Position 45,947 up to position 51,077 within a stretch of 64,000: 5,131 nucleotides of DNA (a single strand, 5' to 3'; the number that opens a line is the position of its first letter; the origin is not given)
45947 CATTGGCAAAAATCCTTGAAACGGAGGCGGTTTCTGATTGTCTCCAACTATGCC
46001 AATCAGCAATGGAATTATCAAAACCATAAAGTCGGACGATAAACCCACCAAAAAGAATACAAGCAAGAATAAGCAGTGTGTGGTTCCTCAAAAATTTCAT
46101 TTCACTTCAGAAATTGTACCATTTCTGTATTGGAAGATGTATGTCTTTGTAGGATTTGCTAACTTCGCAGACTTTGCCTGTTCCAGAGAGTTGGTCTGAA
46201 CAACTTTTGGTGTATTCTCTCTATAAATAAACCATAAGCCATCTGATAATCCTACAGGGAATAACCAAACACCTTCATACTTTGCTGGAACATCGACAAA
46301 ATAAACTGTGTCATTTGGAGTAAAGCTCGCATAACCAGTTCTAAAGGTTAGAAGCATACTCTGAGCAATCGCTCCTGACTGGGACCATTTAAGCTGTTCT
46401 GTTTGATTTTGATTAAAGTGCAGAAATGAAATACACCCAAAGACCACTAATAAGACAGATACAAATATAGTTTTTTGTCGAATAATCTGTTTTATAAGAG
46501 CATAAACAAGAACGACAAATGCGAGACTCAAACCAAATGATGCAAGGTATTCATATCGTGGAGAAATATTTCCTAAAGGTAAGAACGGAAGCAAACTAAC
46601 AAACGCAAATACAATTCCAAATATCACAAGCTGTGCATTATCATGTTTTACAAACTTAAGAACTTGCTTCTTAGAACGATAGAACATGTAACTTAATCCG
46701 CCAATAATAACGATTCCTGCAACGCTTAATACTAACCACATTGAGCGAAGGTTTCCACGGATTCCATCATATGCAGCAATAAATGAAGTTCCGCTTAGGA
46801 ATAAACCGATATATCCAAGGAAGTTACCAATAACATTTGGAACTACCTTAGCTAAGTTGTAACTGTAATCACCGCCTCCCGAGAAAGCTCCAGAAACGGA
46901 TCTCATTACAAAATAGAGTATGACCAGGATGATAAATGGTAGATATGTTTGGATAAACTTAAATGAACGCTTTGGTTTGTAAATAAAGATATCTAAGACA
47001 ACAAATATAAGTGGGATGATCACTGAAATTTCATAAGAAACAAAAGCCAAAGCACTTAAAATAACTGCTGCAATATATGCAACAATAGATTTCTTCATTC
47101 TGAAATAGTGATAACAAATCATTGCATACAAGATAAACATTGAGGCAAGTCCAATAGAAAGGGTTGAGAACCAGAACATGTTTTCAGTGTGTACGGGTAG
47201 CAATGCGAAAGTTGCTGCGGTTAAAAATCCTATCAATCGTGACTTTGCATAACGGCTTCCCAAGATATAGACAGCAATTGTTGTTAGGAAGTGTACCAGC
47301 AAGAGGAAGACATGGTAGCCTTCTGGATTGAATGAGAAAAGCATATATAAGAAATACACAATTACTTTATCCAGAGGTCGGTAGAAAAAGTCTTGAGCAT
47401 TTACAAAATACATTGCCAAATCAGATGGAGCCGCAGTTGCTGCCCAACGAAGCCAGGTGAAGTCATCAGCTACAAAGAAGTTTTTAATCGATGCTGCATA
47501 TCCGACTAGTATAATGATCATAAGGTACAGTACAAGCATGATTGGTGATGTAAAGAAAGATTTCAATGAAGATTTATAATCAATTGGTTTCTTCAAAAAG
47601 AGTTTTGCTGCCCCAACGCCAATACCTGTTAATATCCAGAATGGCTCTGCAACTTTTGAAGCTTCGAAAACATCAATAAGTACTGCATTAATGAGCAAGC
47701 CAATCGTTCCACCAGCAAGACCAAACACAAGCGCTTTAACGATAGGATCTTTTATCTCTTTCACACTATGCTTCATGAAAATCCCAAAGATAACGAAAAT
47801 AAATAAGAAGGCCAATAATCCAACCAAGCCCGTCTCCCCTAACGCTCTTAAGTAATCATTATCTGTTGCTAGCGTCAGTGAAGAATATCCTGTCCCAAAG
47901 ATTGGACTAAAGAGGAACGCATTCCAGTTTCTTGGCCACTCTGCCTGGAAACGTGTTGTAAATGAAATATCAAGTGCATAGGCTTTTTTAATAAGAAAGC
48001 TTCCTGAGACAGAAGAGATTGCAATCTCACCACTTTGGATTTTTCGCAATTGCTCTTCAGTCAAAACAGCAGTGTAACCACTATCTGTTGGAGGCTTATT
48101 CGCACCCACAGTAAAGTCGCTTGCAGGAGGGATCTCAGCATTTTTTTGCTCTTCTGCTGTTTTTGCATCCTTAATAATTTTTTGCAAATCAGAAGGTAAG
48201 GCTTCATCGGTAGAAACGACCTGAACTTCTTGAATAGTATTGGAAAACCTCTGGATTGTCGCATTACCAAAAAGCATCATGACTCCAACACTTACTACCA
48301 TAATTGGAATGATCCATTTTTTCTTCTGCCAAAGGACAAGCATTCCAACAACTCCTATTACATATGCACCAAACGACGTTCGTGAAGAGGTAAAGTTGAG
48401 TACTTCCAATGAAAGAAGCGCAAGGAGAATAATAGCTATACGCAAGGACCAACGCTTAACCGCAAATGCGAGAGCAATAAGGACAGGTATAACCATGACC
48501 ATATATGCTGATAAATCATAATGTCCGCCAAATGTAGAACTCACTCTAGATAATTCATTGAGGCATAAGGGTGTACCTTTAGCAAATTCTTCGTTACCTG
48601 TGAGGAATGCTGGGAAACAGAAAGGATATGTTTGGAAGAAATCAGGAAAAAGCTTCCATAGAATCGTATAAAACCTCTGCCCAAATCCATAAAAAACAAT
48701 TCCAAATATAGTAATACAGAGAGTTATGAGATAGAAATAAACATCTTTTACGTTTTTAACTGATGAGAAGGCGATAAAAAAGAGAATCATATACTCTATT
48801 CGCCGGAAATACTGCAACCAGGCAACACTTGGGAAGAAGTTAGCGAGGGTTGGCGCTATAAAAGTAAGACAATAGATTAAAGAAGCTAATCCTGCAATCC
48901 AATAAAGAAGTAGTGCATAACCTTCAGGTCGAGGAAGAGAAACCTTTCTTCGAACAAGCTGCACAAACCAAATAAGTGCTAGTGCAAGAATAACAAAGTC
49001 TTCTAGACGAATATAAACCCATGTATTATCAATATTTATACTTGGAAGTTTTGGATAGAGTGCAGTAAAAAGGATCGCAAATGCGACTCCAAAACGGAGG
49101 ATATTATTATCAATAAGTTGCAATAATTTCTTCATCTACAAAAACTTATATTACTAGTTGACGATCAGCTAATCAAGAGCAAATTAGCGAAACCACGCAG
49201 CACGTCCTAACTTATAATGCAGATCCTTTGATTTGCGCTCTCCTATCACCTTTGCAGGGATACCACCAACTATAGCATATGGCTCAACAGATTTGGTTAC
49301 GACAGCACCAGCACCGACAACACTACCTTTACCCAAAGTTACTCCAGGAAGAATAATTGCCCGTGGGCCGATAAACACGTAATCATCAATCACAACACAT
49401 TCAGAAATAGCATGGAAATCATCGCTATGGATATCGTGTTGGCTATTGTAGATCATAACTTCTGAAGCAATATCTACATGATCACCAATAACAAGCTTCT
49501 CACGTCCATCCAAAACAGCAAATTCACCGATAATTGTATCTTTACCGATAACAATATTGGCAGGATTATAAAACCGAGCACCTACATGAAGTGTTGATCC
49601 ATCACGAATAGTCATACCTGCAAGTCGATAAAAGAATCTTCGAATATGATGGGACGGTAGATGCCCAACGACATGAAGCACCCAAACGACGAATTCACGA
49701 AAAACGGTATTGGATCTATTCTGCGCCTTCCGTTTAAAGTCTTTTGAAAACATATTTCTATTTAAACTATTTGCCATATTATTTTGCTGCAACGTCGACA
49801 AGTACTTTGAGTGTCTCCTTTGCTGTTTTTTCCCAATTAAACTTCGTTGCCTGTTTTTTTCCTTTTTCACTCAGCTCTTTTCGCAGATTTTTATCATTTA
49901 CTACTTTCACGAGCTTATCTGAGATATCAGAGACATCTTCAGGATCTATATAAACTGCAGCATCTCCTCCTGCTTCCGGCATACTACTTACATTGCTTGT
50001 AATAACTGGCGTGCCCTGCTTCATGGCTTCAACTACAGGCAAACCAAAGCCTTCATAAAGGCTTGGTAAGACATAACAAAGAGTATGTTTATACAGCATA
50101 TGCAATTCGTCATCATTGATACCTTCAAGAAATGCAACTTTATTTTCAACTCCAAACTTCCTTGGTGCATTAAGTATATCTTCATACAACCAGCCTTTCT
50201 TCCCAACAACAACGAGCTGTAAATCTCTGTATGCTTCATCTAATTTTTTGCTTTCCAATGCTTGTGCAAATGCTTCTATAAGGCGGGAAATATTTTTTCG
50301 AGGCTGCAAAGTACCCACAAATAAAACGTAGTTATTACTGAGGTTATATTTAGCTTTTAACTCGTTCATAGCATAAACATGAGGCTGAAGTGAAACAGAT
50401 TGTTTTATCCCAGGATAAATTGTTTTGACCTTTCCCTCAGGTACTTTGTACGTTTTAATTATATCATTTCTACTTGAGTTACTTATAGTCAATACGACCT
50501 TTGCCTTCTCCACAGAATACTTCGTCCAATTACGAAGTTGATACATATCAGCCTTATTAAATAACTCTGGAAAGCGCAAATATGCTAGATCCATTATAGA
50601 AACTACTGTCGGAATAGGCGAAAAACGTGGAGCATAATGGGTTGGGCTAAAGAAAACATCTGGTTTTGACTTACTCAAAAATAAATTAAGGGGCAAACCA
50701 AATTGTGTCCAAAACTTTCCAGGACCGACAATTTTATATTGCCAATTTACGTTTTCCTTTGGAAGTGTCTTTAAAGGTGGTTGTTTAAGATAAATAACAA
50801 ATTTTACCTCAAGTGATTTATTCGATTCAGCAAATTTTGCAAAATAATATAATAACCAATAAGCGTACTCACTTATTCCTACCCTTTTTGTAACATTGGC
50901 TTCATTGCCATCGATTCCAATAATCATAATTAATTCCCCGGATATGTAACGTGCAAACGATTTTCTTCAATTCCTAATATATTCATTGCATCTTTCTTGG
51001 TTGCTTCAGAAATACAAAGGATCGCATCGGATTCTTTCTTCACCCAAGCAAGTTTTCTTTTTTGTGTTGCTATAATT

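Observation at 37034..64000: Glycoconjugate island (≥27 kb) with an unusual load of GT-C-like polytopic membrane proteins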

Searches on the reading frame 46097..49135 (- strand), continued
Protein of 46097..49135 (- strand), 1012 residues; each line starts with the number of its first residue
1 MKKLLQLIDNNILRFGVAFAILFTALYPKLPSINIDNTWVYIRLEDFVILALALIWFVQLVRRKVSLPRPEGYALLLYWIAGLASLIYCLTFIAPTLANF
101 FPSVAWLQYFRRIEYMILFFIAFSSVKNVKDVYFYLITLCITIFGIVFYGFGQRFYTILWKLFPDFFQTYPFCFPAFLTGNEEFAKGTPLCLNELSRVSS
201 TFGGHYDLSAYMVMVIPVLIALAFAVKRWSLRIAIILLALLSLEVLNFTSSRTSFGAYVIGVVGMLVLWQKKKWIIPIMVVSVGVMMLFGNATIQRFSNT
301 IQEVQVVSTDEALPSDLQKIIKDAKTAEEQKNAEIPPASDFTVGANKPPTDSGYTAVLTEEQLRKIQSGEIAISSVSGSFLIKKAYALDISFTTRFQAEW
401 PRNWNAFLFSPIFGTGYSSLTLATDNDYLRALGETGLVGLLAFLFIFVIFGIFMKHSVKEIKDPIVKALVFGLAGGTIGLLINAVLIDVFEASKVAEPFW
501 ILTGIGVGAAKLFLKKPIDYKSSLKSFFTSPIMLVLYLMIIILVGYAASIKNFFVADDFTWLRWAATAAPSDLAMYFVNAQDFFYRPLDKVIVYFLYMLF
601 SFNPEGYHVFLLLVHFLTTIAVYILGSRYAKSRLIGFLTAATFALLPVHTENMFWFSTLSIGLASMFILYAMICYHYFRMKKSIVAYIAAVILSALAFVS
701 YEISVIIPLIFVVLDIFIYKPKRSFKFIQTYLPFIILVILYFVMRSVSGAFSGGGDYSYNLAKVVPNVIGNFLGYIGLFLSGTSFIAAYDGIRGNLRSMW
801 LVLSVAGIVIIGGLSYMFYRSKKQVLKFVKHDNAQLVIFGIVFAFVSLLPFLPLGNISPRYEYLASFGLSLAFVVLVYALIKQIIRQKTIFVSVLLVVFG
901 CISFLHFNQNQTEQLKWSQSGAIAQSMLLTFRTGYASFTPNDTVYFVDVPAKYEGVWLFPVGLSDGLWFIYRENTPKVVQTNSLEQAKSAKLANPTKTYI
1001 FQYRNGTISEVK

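Call 102: search_protein_families(library=ncbifam, proteins=[L024:1635-2585:+, L024:5891-6745:+], max_evalue=0.000001)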
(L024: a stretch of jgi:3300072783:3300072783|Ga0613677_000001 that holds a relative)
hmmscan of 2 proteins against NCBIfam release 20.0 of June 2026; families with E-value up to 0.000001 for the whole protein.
L024:1635-2585:+ (316 aa): 9 families
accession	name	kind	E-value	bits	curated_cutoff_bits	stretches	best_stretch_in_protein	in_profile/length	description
TIGR03965.1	mycofact_glyco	equivalog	1.1e-16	60.7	280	1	4-240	77-296/467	mycofactocin biosynthesis glycosyltransferase MftF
NF041875.1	EPS_EpsD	equivalog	2e-13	50.4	370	1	3-225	1-212/325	exopolysaccharide biosynthesis glycosyltransferase EpsD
TIGR04283.1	glyco_like_mftF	equivalog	4.3e-12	46.1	182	1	3-238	1-207/221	TIGR04283 family arsenosugar biosynthesis glycosyltransferase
TIGR03937.1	PgaC_IcaA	equivalog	5.2e-12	45.4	422.3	1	3-217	47-248/407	poly-beta-1,6-N-acetyl-D-glucosamine synthase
NF038299.1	EPS_HpsN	equivalog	3e-11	42.8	425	1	2-257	2-260/317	hormogonium polysaccharide biosynthesis glycosyltransferase HpsN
NF050050.1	ProtGlycPglI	equivalog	1.1e-09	38.1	500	1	2-119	3-111/306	GalNAc(5)-diNAcBac-PP-undecaprenol beta-1,3-glucosyltransferase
NF038302.1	EPS_HpsE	equivalog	5e-09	35.6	300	1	1-111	1-106/307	hormogonium polysaccharide biosynthesis glycosyltransferase HpsE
NF007482.0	PRK10073.1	equivalog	1.6e-07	30.6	423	1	2-101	7-95/334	glycosyltransferase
TIGR03111.1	glyc2_xrt_Gpos1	hypoth_equivalog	2.6e-07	29.8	363.95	1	3-125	51-166/439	TIGR03111 family XrtG-associated glycosyltransferase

L024:5891-6745:+ (284 aa): 5 families
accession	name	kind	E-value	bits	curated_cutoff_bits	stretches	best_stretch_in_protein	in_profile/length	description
TIGR04283.1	glyco_like_mftF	equivalog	2.3e-13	50.2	182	1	5-125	2-123/221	TIGR04283 family arsenosugar biosynthesis glycosyltransferase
TIGR04195.1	S_glycosyl_SunS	equivalog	1.8e-12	46.8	350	1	4-101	59-157/421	SunS family peptide S-glycosyltransferase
NF041391.1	DPhHxTase_Halo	equivalog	8.9e-09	34.6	375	1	9-100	2-94/213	dolichyl-phosphate hexose transferase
TIGR04182.1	glyco_TIGR04182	equivalog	4.6e-08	32.8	325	1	4-95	2-93/293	S-layer glycoprotein N-glycosyltransferase AglJ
NF007482.0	PRK10073.1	equivalog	7.3e-07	28.5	423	1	3-101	7-112/334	glycosyltransferase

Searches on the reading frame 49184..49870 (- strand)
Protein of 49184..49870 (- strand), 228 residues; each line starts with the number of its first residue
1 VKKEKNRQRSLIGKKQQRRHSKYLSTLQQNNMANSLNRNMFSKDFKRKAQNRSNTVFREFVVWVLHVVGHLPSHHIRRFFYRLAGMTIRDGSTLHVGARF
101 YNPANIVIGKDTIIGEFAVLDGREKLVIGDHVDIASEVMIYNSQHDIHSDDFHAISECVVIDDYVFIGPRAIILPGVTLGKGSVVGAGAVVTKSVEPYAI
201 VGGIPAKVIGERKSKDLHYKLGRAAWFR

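Call 4: search_protein_families(library=pfam, proteins=[window:49184-49870:-], max_evalue=0.01)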
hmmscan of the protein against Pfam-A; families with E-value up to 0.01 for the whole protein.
window:49184-49870:- (228 aa): 3 families
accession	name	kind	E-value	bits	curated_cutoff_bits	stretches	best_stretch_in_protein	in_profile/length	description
PF00132.30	Hexapep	-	1.3e-13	50.4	27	1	159-193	2-36/36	Bacterial transferase hexapeptide (six repeats)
PF14602.12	Hexapep_2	-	2.2e-07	30.9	27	1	159-193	2-34/34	Hexapeptide repeat of succinyl-transferase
PF25084.1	LbH_EIF2B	-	2.3e-05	24.8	54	1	104-191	20-99/105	EIF2B subunit epsilon LbH domain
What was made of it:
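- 49184..49777 (-): Left-handed beta-helix (hexapeptide) O-acetyltransferase, WcaF-like (197 aa as called in other assemblies; the maximal ORF runs to 49870). Hexapep, 50.4 bits (call 4).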

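Call 44: search_protein_families(library=ncbifam, proteins=[window:49184-49870:-], max_evalue=0.00001)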
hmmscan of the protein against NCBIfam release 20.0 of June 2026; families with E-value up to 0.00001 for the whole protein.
window:49184-49870:- (228 aa): 36 families (the best 25 are shown)
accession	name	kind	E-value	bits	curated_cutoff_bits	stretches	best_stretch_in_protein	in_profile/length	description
NF007797.0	PRK10502.1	subfamily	6e-26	91.2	192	1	52-215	19-182/183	WcaF family extracellular polysaccharide biosynthesis acetyltransferase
TIGR03308.1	phn_thr-fam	hypoth_equivalog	3.7e-19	69.4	201.65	1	156-227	106-177/204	phosphonate metabolim protein, transferase hexapeptide repeat family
TIGR03532.1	DapD_Ac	equivalog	1.6e-17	63.9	231.75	1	88-215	101-217/231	2,3,4,5-tetrahydropyridine-2,6-dicarboxylate N-acetyltransferase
NF033468.1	stregram_VatI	exception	2.4e-17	63.4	415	1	107-226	55-180/208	streptogramin A O-acetyltransferase Vat(I)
NF007499.0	PRK10092.1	equivalog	2.7e-17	63.2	314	1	105-209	73-180/183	maltose O-acetyltransferase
NF007240.0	PRK09677.1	equivalog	3.5e-17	62.5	243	1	92-213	50-185/192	putative lipopolysaccharide biosynthesis O-acetyl transferase WbbJ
NF000490.1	chloram_CatB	equivalog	4.3e-17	62.1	350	1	148-226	101-178/210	type B chloramphenicol O-acetyltransferase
NF007076.0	PRK09527.1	equivalog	4.6e-17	62.1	347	1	90-220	72-193/203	galactoside O-acetyltransferase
NF038307.1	EPS_acetyl_HpsU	equivalog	1e-16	61.1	305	1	60-208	26-174/178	hormogonium polysaccharide biosynthesis acetyltransferase HpsU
TIGR04008.1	WcaF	equivalog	1.5e-16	60.8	326.3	1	75-212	41-178/180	colanic acid biosynthesis acetyltransferase WcaF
NF000311.1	Vat_ABCDEFH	equivalog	8.5e-16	58.1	300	1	159-227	111-179/201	Vat family streptogramin A O-acetyltransferase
NF058585.1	HptprglPActTf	PfamEq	2.4e-15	56.5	300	1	159-215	107-163/172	heptaprenylglyceryl phosphate O-acetyltransferase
TIGR03570.1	NeuD_NnaD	subfamily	3.2e-15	56.3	160.8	1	105-207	99-202/202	NeuD/PglB/VioB family sugar acetyltransferase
NF041874.1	EPS_EpsC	equivalog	1.6e-14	54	150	1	45-211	5-166/168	serine O-acetyltransferase EpsC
NF000020.1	stregram_VatE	exception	1.3e-12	47.8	450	1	156-227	114-184/214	streptogramin A O-acetyltransferase Vat(E)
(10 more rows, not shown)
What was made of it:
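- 49184..49777 (-): WcaF subfamily at 91 bits, below cutoff (call 44).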

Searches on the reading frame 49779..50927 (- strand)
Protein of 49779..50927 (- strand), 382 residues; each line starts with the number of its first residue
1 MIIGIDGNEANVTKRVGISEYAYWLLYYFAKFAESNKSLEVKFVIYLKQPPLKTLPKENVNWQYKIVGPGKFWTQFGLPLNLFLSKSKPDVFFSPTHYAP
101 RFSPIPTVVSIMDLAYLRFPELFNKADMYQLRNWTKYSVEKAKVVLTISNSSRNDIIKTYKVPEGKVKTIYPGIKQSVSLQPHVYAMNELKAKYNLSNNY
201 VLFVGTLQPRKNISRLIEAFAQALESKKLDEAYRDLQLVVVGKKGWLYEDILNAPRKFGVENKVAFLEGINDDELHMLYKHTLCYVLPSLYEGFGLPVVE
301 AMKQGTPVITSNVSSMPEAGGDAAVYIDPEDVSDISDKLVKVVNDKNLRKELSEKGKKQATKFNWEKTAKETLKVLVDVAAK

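Call 4: search_protein_families(library=pfam, proteins=[window:49779-50927:-], max_evalue=0.01)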
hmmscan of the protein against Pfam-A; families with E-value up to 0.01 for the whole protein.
window:49779-50927:- (382 aa): 5 families
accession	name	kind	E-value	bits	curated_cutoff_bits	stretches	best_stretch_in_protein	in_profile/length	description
PF00534.26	Glycos_transf_1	-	5.2e-36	124.2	26.4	1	196-359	13-172/172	Glycosyl transferases group 1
PF13692.12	Glyco_trans_1_4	-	6.1e-26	91.8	27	1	199-345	2-142/142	Glycosyl transferases group 1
PF13439.12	Glyco_transf_4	-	1e-08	35.8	28.5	1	75-174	59-166/170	Glycosyltransferase Family 4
PF20706.3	GT4-conflict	-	2.5e-08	33.8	26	1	167-314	174-314/385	Family 4 Glycosyltransferase in conflict systems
PF13524.12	Glyco_trans_1_2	-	0.00026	21.4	25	1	232-372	12-142/144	Glycosyl transferase-like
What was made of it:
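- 49779..50927 (-): GT4 glycosyltransferase (382 aa). Glycos_transf_1, 124.2 bits (call 4).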

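Call 90: search_protein_families(library=ncbifam, proteins=[window:49779-50927:-], max_evalue=1e-8)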
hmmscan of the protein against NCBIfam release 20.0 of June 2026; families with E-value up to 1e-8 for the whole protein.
window:49779-50927:- (382 aa): 20 families
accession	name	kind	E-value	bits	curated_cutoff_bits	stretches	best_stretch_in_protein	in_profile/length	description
TIGR03449.1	mycothiol_MshA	equivalog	6.1e-29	101.1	462.5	1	139-377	162-401/406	D-inositol-3-phosphate glycosyltransferase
TIGR02149.1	glgA_Coryne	subfamily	2.1e-27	96.3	302.4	1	98-378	100-389/391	glycogen synthase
TIGR04047.1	MSMEG_0565_glyc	hypoth_equivalog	8.4e-27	94.2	259.85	1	128-374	125-369/373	MSMEG_0565 family glycosyltransferase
TIGR03088.1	stp2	hypoth_equivalog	1.9e-22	79.8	409.05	1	146-374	141-368/374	TIGR03088 family PEP-CTERM/XrtA system glycosyltransferase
TIGR03999.1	thiol_BshA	equivalog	4.3e-22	78.6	273.7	1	130-371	133-365/375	N-acetyl-alpha-D-glucosaminyl L-malate synthase BshA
TIGR04157.1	glyco_rSAM_CFB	subfamily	1.1e-21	77.4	400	1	136-367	164-397/406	TIGR04157 family glycosyltransferase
NF050063.1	ProtGlycPglJ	equivalog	3.7e-18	65.9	500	1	135-375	138-362/363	N-acetylgalactosamine-N,N'-diacetylbacillosaminyl-diphospho-undecaprenol 4-alpha-N-acetylgalactosaminyltransferase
NF041010.1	glycosy_Agl16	equivalog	1.6e-16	60.1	575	1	136-375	128-347/352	glycosylation protein Agl16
NF038295.1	EPS_HpsP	equivalog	5e-16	58.7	550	1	178-377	185-385/388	hormogonium polysaccharide biosynthesis glycosyltransferase HpsP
NF041876.1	EPS_EpsE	equivalog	1.7e-14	53.9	400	1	201-370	217-387/389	exopolysaccharide biosynthesis GT4 family glycosyltransferase EpsE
NF038298.1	EPS_HpsO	equivalog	1.3e-12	47.2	575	1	185-374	186-382/388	hormogonium polysaccharide biosynthesis glycosyltransferase HpsO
NF050056.1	ProtGlycPglH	equivalog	1.5e-12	47.3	600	1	191-379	172-353/354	GalNAc-alpha-(1->4)-GalNAc-alpha-(1->3)-diNAcBac-PP-undecaprenol alpha-1,4-N-acetyl-D-galactosaminyltransferase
NF047684.1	TeichurnBiosyTuaC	equivalog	1.8e-12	46.9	550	1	136-371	159-381/391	teichuronic acid biosynthesis protein TuaC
NF047880.1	glyco_SdgA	exception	1.7e-11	43.4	800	1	192-370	309-481/488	serine-aspartate repeat adhesin O-glycosyltransferase SdgA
TIGR04063.1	stp3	hypoth_equivalog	2.2e-11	43.3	442.05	1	132-372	148-388/397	TIGR04063 family PEP-CTERM/XrtA system glycosyltransferase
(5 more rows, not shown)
